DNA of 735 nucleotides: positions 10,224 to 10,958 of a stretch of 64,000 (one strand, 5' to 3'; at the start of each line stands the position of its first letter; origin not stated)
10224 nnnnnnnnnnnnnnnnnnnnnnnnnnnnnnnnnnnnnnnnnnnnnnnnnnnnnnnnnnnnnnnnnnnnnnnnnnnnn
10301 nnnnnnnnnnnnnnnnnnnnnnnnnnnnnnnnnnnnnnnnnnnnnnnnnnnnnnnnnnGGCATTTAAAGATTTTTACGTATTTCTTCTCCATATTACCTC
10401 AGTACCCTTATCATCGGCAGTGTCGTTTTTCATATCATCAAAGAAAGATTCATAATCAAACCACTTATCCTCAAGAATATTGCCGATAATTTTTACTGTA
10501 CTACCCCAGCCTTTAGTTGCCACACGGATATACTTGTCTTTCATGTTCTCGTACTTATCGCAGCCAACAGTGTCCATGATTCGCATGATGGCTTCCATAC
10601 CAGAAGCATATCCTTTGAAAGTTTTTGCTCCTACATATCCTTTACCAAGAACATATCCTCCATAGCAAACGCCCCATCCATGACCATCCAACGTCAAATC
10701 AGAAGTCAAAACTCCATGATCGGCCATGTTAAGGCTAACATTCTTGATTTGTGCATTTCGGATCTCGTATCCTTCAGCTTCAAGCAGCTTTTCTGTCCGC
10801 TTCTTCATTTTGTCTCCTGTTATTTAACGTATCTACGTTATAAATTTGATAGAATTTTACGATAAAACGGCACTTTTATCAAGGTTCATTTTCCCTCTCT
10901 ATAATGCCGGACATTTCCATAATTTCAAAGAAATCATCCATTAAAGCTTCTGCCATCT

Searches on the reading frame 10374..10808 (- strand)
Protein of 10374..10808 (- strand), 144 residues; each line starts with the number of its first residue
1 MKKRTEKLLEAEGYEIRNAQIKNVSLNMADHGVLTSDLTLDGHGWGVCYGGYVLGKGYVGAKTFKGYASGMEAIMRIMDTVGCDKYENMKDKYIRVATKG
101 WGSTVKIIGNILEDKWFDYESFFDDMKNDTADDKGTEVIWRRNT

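Call 9: search_protein_families(library=pfam, proteins=[window:10374-10808:-], max_evalue=0.001)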
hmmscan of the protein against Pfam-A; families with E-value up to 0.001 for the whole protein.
window:10374-10808:- (144 aa): 0 families

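Call 52: search_protein_families(library=phrogs, proteins=[window:10374-10808:-], max_evalue=0.001)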
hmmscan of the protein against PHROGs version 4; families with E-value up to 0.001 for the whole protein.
window:10374-10808:- (144 aa): 2 families
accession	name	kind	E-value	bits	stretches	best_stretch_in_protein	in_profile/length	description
phrog_30930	-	unknown function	3.5e-27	96.3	1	16-127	5-116/118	-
phrog_18930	-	unknown function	6.7e-13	49.7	1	14-94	16-101/146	-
